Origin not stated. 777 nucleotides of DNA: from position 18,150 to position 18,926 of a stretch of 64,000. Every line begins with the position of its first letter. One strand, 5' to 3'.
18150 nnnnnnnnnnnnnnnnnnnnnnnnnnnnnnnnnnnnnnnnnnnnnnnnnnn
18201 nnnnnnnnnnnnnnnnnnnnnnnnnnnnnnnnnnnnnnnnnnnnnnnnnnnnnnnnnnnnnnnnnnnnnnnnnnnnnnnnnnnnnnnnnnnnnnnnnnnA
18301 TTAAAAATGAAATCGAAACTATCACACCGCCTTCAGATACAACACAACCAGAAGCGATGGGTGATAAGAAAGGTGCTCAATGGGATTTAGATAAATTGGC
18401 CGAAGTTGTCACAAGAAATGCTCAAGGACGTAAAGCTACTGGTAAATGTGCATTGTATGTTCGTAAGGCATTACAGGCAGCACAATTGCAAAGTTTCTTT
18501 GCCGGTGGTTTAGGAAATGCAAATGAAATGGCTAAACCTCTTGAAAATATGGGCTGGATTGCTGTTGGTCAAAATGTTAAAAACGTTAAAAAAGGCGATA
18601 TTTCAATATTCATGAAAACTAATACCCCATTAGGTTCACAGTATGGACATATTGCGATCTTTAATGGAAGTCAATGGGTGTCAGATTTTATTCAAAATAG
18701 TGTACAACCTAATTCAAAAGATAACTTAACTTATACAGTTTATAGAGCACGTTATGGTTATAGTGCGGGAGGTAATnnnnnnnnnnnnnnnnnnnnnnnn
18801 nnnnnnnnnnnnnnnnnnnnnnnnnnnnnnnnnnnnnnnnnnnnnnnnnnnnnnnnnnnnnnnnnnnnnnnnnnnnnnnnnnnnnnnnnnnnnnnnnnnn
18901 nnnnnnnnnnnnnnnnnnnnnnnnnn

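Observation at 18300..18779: Baseplate hub gp27 carries a C-terminal CHAP-like peptidoglycan hydrolase domain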

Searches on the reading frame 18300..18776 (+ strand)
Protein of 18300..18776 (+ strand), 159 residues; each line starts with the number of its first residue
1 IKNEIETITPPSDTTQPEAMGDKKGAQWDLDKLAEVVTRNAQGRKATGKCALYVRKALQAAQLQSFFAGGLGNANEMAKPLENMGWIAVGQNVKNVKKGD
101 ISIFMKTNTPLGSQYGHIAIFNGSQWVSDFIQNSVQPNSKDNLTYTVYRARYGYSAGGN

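Call 3: search_protein_families(library=pfam, proteins=[window:18300-18776:+], max_evalue=1)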
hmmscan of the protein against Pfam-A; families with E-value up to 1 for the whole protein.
window:18300-18776:+ (159 aa): 2 families
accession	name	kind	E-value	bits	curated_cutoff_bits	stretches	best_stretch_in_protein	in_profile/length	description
PF05257.22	CHAP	-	6.8e-06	26.9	26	1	46-122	7-67/81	CHAP domain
PF14113.12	Tae4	-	0.00061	20.3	27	1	42-133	27-113/125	Type VI secretion system (T6SS), amidase effector protein 4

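Call 4: search_protein_families(library=phrogs, proteins=[window:18300-18776:+], max_evalue=0.01)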
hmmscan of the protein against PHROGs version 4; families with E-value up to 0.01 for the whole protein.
window:18300-18776:+ (159 aa): 4 families
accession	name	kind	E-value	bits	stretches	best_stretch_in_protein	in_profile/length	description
phrog_38472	-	lysis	6.2e-14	51.9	1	12-136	727-850/1175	endolysin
phrog_998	-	lysis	8.6e-05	23.4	1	42-142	27-126/246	endolysin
phrog_8781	-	lysis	0.00029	21.8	1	69-146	48-128/178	endolysin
phrog_1259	-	tail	0.0051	15.5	1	33-125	1012-1096/1179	baseplate hub subunit and tail lysozyme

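Call 6: search_dna_similar(query=window:18345-18776:+, collection=phages, mode=protein, max_rows=60, rows=spread)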
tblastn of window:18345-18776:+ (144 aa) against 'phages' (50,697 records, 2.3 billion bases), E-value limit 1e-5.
Records with a match: 78; places in all: 78; records where one place covers at least 80% of the query: 70.
Best place of each record, by identity: >=99% 2; 80-90% 54; 60-80% 10; <60% 12.
By first word of the organism name: Acinetobacter 69; Campylobacter 8; Tegunavirus 1.
By host as written in the record: Acinetobacter baumannii 19; - 13; Acinetobacter johnsonii 6; Acinetobacter baumannii AB5075 3; Acinetobacter baumannii (Acibaumc1) 3; Campylobacter jejuni 3; Acinetobacter baumannii strain KZ1100 2; Acinetobacter baumannii strain LUH3713 2; and 19 more.
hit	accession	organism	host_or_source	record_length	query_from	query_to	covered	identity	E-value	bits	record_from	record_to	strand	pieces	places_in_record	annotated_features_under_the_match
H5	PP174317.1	Acinetobacter phage vB_AbaSt_W16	Acinetobacter baumannii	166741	1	144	100%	100.0%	2e-87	283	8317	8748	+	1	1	baseplate hub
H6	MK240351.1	Acinetobacter phage Henu6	Acinetobacter baumannii ATCC19606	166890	1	144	100%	100.0%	2e-87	283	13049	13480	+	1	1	baseplate hub subunit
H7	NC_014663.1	Acinetobacter phage Acj9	Acinetobacter johnsonii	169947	2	143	99%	85.9%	4e-73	242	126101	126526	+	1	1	27: baseplate hub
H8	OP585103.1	Acinetobacter phage vB_AbaM_DP45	Acinetobacter baumannii AB5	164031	1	143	99%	81.8%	1e-69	232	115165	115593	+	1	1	baseplate hub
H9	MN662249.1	Acinetobacter phage Stupor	Acinetobacter baumannii strain RES-2281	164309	1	143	99%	81.8%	1e-69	232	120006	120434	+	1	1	baseplate hub subunit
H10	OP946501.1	Acinetobacter phage vB_AbaM_DLP1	Acinetobacter baumannii AB5075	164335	1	143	99%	81.8%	1e-69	232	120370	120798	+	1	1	baseplate hub subunit protein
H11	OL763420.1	Acinetobacter phage PhaR5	Acinetobacter baumannii R5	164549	1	143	99%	81.8%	1e-69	232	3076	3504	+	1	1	putative baseplate hub subunit | ribosome_binding_site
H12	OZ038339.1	Acinetobacter phage vB_AbaM_Konradin-v2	-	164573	1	143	99%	81.8%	1e-69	232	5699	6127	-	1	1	baseplate hub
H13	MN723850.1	Acinetobacter phage vB_AbaM_Apostate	Acinetobacter baumannii strain KZ1100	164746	1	143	99%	81.8%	1e-69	232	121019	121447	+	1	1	baseplate hub subunit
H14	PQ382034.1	Acinetobacter phage vB_AbaSI_3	Acinetobacter baumannii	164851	1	143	99%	81.8%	1e-69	232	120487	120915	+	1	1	baseplate structural protein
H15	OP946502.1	Acinetobacter phage vB_AbaM_DLP2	Acinetobacter baumannii AB5075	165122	1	143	99%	81.8%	1e-69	232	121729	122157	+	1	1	baseplate hub subunit protein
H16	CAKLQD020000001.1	Acinetobacter phage MD-2021a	not known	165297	1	143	99%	81.8%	1e-69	232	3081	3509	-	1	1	Baseplate structural protein, domain 1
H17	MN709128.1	Acinetobacter phage vB_AbaM_Berthold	Acinetobacter baumannii strain LUH3713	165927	1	143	99%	81.8%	1e-69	232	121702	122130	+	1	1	baseplate hub subunit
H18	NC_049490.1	Acinetobacter phage vB_AbaM_Berthold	Acinetobacter baumannii strain LUH3713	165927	1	143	99%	81.8%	1e-69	232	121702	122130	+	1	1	baseplate hub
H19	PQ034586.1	Acinetobacter phage vB_AbaM_DLP3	Acinetobacter baumannii AB5075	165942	1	143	99%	81.8%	1e-69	232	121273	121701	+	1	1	baseplate hub subunit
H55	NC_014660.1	Acinetobacter phage Ac42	-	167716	1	143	99%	62.2%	3e-52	182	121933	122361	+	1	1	27: baseplate hub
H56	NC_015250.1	Acinetobacter phage 133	Acinetobacter johnsonii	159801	13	136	86%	53.2%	1e-37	140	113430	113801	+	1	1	27: baseplate hub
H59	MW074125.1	Campylobacter phage CJLB-12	Campylobacter jejuni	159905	19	120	71%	40.4%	6e-6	50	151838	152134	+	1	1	hypothetical protein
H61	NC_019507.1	Campylobacter phage CP21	Campylobacter sp.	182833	28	120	65%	42.7%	4e-6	50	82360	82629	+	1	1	CP21_114: endolysin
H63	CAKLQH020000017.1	Acinetobacter phage MD-2021a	not known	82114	59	134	53%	38.2%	9e-8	55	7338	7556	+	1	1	Uncharacterised protein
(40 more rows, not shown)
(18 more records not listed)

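Call 10: search_solved_structures(query=window:18330-18776:+, max_evalue=10, show_alignments=3)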
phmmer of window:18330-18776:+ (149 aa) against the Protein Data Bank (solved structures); distinct sequences matched with E-value up to 10: 4.
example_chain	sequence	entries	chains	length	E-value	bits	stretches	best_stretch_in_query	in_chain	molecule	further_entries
4hz9_A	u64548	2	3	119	6.1e-06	30.1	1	35-122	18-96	Putative cytoplasmic protein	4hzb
2eg1_A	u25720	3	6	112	1.3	12.9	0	100-122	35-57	Nitrogen regulatory protein P-II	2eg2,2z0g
3w6u_A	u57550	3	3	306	1.5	12.7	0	13-53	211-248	6-phosphogluconate dehydrogenase, NAD-binding protein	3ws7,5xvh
3w6z_A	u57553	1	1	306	1.7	12.5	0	14-53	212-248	6-phosphogluconate dehydrogenase, NAD-binding protein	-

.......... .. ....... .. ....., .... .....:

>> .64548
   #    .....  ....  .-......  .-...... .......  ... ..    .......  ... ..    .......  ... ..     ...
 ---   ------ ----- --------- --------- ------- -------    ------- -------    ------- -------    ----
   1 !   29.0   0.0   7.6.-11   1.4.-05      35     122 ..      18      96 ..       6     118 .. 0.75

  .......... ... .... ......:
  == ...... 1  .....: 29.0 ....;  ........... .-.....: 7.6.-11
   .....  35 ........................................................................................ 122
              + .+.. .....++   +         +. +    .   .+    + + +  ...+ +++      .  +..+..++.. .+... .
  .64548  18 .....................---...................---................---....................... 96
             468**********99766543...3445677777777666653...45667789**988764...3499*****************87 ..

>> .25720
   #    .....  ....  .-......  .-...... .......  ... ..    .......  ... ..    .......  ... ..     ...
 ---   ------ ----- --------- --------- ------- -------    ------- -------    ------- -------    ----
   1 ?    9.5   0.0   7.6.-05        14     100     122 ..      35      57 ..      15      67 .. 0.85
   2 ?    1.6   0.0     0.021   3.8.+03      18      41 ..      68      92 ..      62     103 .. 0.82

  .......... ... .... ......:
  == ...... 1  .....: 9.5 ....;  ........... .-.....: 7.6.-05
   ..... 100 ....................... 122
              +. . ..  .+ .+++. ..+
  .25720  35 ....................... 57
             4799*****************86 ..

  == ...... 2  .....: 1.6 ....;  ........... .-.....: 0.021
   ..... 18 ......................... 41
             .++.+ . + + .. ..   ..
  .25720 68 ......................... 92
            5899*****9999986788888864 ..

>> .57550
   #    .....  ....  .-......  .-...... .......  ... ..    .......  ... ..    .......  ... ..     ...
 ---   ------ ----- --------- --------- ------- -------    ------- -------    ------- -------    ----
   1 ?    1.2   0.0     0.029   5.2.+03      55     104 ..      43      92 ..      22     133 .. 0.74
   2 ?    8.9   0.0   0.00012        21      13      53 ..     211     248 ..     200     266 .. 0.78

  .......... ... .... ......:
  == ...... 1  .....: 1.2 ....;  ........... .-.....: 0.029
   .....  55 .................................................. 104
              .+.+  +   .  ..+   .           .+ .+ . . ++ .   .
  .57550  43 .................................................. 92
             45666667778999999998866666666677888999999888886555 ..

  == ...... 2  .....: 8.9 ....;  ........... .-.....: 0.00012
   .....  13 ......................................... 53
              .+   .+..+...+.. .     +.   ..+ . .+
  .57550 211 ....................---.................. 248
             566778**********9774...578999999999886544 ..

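Call 11: find_homologous_proteins(query=window:18330-18776:+, max_evalue=0.001)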
Query window:18330-18776:+ (149 aa): 131 proteins with E <= 0.001 among 153 candidates; the best 120 are listed.
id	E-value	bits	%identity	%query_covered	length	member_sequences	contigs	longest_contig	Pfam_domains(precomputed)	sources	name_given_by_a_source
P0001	1.7e-52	196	70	84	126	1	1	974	PF05257.23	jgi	jgi:uncharacterized protein YfaT (DUF1175 family)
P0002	1.9e-13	69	39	83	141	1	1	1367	-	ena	-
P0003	2.9e-13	69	39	85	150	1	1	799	PF05257.23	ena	-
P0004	7.7e-13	67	39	85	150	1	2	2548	PF05257.23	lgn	-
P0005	1.1e-12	67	38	85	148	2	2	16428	PF05257.23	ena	-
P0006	1.2e-12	66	39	85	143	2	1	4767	PF05257.23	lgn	-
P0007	1.7e-12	66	37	85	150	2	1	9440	-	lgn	-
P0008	2.2e-12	66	37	85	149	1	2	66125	PF05257.23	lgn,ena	-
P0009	4.3e-12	65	38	85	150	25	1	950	-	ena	-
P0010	5.1e-12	65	39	78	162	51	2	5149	PF05257.23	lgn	-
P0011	6.8e-12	64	37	85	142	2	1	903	-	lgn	-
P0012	1.2e-11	63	40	81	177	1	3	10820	PF05257.23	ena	-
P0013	1.3e-11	63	37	85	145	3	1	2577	PF05257.23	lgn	-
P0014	1.4e-11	63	36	85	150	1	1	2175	-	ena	-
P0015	1.5e-11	63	36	85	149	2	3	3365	-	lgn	-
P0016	1.9e-11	63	35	85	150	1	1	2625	PF05257.23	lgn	-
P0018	2.1e-11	62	37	85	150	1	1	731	PF05257.23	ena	-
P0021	2.5e-11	62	36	85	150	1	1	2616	PF05257.23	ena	-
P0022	3.5e-11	62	38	83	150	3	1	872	PF05257.23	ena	-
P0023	3.6e-11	62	35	85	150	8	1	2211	PF05257.23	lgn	-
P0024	3.9e-11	62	36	85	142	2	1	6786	PF05257.23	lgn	-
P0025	4.2e-11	62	39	80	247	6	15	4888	PF05257.23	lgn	-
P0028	4.9e-11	61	36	85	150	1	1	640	PF05257.23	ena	-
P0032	6.9e-11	61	38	78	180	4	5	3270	PF05257.23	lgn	-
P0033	7.5e-11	61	36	85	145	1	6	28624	PF05257.23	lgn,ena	-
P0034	7.6e-11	61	38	78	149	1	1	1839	PF05257.23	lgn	-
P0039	9.1e-11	60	36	85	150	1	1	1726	PF05257.23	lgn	-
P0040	9.3e-11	60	39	80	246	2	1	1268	PF05257.23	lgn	-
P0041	9.3e-11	60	38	78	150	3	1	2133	PF05257.23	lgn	-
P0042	9.3e-11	60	36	85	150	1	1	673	PF05257.23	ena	-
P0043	1.0e-10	60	41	72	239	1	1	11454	PF05257.23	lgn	-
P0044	1.0e-10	60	36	85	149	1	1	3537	PF05257.23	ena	-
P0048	1.1e-10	60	41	72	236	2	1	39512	PF05257.23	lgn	-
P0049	1.1e-10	60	41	72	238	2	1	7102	PF05257.23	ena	-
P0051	1.2e-10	60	35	85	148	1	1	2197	PF05257.23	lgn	-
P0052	1.2e-10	60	35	85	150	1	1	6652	PF05257.23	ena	-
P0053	1.4e-10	60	36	85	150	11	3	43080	PF05257.23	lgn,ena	-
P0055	1.6e-10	60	34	85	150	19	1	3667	PF05257.23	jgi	jgi:hypothetical protein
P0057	1.7e-10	60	35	85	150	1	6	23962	PF05257.23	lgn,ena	-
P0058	1.8e-10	59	36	85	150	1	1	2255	PF05257.23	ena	-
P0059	1.8e-10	59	36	85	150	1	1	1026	PF05257.23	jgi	jgi:hypothetical protein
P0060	1.9e-10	59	36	85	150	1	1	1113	PF05257.23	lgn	-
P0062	1.9e-10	59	36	85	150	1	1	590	PF05257.23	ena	-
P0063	2.0e-10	59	36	85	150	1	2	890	PF05257.23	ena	-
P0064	2.0e-10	59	35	85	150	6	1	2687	PF05257.23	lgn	-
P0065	2.3e-10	59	36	85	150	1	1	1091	PF05257.23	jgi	jgi:hypothetical protein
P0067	2.5e-10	59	36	85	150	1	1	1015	PF05257.23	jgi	jgi:hypothetical protein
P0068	2.6e-10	59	35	83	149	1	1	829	PF05257.23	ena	-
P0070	2.6e-10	59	37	83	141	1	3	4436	PF05257.23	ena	-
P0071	2.8e-10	59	37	83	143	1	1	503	PF05257.23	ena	-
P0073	2.8e-10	59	34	85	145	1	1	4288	PF05257.23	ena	-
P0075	3.0e-10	59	35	85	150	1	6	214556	PF05257.23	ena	-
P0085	4.7e-10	58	36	85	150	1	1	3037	PF05257.23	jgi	jgi:hypothetical protein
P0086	4.8e-10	58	35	85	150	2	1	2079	PF05257.23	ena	-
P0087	5.3e-10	58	34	85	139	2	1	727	PF05257.23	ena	-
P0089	6.0e-10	58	39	75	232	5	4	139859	PF05257.23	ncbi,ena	-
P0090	6.5e-10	58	38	80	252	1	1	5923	PF05257.23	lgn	-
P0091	6.6e-10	58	38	82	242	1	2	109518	PF05257.23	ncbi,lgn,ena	-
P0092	6.8e-10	58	35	85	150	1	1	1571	PF05257.23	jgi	jgi:hypothetical protein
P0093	7.9e-10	57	35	85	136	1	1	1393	PF05257.23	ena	-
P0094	8.7e-10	57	35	83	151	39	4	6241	PF05257.23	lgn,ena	-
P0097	9.3e-10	57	36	85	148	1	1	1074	PF05257.23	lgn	-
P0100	9.9e-10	57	34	85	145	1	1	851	PF05257.23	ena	-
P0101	1.0e-9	57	34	85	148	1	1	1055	PF05257.23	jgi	jgi:hypothetical protein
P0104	1.3e-9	57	38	80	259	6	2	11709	PF05257.23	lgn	-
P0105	1.3e-9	57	35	85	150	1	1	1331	PF05257.23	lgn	-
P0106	1.4e-9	57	40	71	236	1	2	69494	PF05257.23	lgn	-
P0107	1.6e-9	56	35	85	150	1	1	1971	PF05257.23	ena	-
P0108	2.1e-9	56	34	93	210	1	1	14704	PF05257.23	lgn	-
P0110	2.5e-9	56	35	89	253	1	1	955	PF05257.23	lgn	-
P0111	3.1e-9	55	35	85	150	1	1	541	PF05257.23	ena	-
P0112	3.8e-9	55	35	85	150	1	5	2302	PF05257.23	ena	-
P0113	3.9e-9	55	36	81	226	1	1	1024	PF05257.23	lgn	-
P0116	5.0e-9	55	33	85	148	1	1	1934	PF05257.23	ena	-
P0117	5.8e-9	55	34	92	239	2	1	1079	PF05257.23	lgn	-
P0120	9.4e-9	54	34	85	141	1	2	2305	PF05257.23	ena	-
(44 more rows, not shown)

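Call 18: get_annotated_region(hit=H56, flank=2500)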
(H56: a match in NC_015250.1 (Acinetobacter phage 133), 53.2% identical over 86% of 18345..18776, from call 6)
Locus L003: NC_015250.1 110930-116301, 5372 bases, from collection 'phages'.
description: Acinetobacter phage 133 strain Acj133, complete genome.
organism: Acinetobacter phage 133 (NCBI taxid 2919552)
taxonomy: Viruses; Duplodnaviria; Heunggongvirae; Uroviricota; Caudoviricetes; Straboviridae; Tevenvirinae; Acinetobacter virus 133
host: Acinetobacter johnsonii; source: -; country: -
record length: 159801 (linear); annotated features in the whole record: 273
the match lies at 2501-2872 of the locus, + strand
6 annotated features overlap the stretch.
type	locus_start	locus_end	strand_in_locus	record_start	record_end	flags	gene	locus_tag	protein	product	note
CDS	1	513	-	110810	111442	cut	26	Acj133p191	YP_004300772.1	baseplate hub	-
CDS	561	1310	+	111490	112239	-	51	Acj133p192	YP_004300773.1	gp51 baseplate hub assembly catalyst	-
CDS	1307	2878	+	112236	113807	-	27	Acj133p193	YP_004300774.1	baseplate hub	fused to Acinetobacter hypothetical protein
CDS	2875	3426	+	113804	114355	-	28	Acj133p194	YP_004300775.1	baseplate hub distal subunit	-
CDS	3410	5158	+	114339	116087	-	29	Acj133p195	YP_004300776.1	baseplate hub subunit and tail length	-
CDS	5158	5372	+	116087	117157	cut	48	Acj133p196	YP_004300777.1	baseplate tail tube cap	-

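Call 19: get_annotated_region(hit=H55, flank=2500)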
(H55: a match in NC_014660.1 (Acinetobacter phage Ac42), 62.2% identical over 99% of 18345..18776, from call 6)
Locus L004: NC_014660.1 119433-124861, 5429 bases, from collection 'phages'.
description: Acinetobacter phage Ac42, complete genome.
organism: Acinetobacter phage Ac42 (NCBI taxid 762660)
taxonomy: Viruses; Duplodnaviria; Heunggongvirae; Uroviricota; Caudoviricetes; Straboviridae; Twarogvirinae
host: -; source: -; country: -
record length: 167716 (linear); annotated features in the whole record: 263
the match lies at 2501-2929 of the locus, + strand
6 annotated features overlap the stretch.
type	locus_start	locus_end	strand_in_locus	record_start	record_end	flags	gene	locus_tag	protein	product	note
CDS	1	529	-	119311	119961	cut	26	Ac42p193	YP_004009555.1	baseplate hub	-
CDS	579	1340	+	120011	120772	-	51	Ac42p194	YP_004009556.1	gp51 baseplate hub assembly catalyst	-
CDS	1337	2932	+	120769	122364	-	27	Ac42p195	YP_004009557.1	baseplate hub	fused to the conserved hypothetical Acinetobacter protein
CDS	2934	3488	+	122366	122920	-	28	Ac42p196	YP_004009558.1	baseplate hub distal subunit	-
CDS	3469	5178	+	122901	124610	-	29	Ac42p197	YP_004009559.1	baseplate hub subunit and tail length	tail length determinator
CDS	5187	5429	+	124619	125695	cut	48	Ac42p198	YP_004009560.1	baseplate tail tube cap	-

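Call 20: get_annotated_region(hit=H61, flank=6000)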
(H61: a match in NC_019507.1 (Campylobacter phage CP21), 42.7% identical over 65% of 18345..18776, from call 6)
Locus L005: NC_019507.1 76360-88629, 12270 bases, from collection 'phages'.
description: Campylobacter phage CP21, complete genome.
organism: Campylobacter phage CP21 (NCBI taxid 2881391)
taxonomy: Viruses; Duplodnaviria; Heunggongvirae; Uroviricota; Caudoviricetes; Eucampyvirinae; Firehammervirus; Firehammervirus CP21
host: Campylobacter sp.; source: water; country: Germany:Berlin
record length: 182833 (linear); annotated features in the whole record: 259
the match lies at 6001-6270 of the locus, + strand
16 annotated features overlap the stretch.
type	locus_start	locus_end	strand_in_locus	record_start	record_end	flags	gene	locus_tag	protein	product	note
CDS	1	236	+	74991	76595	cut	CP21_105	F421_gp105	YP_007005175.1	putative N-acetylneuraminate pyruvate lyase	-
CDS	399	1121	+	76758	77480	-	CP21_106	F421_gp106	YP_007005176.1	RNA ligase and tail fiber protein attachment catalyst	-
CDS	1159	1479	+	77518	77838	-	CP21_107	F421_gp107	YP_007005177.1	putative RnlA RNA ligase and tail fiber attachment catalyst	-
CDS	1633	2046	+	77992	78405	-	CP21_108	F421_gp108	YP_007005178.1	phosphoribosyl transferase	-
CDS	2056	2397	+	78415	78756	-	CP21_109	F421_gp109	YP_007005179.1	hypothetical protein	-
CDS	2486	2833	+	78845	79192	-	CP21_110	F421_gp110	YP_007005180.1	radical SAM domain-containing protein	-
CDS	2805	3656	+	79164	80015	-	CP21_111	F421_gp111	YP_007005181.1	radical SAM domain-containing protein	-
CDS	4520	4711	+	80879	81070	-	CP21_112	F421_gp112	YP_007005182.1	endolysin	-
CDS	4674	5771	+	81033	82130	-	CP21_113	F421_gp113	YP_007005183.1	endolysin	-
CDS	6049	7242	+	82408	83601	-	CP21_114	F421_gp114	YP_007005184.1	endolysin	-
CDS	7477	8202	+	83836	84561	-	CP21_115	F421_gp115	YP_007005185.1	putative baseplate tube cap (T4 gp48-like)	-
CDS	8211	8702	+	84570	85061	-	CP21_116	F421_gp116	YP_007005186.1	hypothetical protein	-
CDS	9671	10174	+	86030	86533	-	CP21_117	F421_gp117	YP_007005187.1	putative tail completion and tail stabilizer protein (T4 gp03-like)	-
CDS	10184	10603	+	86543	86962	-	CP21_118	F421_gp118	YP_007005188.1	hypothetical protein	-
CDS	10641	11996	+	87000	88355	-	CP21_119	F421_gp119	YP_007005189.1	hypothetical protein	-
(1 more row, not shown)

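Call 21: get_annotated_region(hit=H63, flank=6000)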
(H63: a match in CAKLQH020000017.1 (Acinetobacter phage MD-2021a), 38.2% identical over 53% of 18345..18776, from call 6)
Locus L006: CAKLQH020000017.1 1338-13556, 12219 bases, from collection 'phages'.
description: Acinetobacter phage MD-2021a strain 5899STDY8049191 genome assembly, contig: ERS3583567SCcontig000017, whole genome shotgun sequence.
organism: Acinetobacter phage MD-2021a (NCBI taxid 2899278)
taxonomy: Viruses; Duplodnaviria; Heunggongvirae; Uroviricota; Caudoviricetes
host: -; source: not known; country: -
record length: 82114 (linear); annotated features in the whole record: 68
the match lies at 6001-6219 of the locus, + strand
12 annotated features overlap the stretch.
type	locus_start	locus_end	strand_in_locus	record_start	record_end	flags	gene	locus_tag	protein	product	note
CDS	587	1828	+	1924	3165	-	-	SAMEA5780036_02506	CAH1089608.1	Protein of uncharacterised function (DUF3296)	-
CDS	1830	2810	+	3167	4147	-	-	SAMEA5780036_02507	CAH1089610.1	Uncharacterised protein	-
CDS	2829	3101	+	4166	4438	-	-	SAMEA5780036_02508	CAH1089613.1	phage protein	-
CDS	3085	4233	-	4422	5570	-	-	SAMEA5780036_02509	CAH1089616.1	phage integrase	-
CDS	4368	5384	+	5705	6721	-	dusA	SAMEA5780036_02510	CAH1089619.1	tRNA-dihydrouridine synthase A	-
CDS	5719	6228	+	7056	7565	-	-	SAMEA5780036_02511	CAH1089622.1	Uncharacterised protein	-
CDS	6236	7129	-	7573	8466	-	ynfL_3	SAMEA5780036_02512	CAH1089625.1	putative transcriptional regulator LysR-type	-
CDS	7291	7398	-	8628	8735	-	-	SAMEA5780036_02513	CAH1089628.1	Uncharacterised protein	-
CDS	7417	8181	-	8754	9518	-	ygdL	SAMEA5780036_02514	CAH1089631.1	HesA/MoeB/ThiF family protein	-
CDS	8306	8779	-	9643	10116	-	-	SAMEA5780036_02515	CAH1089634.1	putative endoribonuclease L-PSP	-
CDS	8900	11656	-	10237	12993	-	acnA_2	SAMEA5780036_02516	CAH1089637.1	aconitate hydratase 1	-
CDS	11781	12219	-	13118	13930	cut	yjjV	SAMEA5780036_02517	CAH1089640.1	putative deoxyribonuclease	-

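Call 26: search_protein_representatives(protein=window:18330-18776:+)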
Query: 149 residues. Proteins with E-value up to 0.001 (for the whole library): 860; up to 1e-10: 68; up to 1e-30: 6. The best 150 are listed.
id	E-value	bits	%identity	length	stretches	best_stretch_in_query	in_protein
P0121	9.8e-66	237.0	73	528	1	1-147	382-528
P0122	9.2e-41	156.0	55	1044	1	11-147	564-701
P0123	1.1e-38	149.3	50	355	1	6-147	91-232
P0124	4.4e-37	144.1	54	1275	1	12-147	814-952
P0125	2.3e-35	138.6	53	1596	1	11-147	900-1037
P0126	2.6e-35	138.3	52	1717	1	12-147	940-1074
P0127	5.2e-30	121.2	50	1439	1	15-147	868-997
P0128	1.4e-29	119.8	48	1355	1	12-147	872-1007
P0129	1.6e-29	119.6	48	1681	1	5-147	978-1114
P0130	4.5e-28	114.9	47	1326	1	10-147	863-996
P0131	6.6e-28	114.4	69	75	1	74-147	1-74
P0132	2.4e-27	112.5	29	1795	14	81-125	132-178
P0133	1.3e-26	110.2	47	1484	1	12-147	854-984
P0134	4.2e-25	105.3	50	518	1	14-147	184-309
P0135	5.3e-25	104.9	43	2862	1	12-148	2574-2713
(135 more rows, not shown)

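Call 27: search_protein_families(library=pfam, proteins=[P0122, P0124, P0125, P0126, P0123, P0134], max_evalue=0.001)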
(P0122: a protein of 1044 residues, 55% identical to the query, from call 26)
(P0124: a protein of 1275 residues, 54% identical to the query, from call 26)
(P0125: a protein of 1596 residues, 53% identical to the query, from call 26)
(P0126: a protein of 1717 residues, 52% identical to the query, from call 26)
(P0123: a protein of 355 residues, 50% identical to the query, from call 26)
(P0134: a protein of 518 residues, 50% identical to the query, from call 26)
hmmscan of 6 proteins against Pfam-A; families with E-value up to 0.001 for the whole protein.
P0122 (1044 aa): 2 families
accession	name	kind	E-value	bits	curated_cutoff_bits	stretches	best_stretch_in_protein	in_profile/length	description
PF21277.2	T6SS_VgrG3-like_C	-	1.8e-54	184.9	27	1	256-442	1-183/183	Type VI secretion system spike protein VgrG3-like, C-terminal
PF05257.22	CHAP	-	4.7e-05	24.2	26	1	589-664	7-66/81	CHAP domain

P0124 (1275 aa): 1 family
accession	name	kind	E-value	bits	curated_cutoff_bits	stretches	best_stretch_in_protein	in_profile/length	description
PF21277.2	T6SS_VgrG3-like_C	-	2.9e-54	184.3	27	1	529-715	1-183/183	Type VI secretion system spike protein VgrG3-like, C-terminal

P0125 (1596 aa): 0 families

P0126 (1717 aa): 0 families

P0123 (355 aa): 0 families

P0134 (518 aa): 2 families
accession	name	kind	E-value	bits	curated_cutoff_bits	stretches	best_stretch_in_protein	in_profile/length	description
PF21277.2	T6SS_VgrG3-like_C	-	1.3e-25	90.9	27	1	1-128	58-183/183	Type VI secretion system spike protein VgrG3-like, C-terminal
PF05257.22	CHAP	-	8.2e-09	36.3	26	1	206-274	8-67/81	CHAP domain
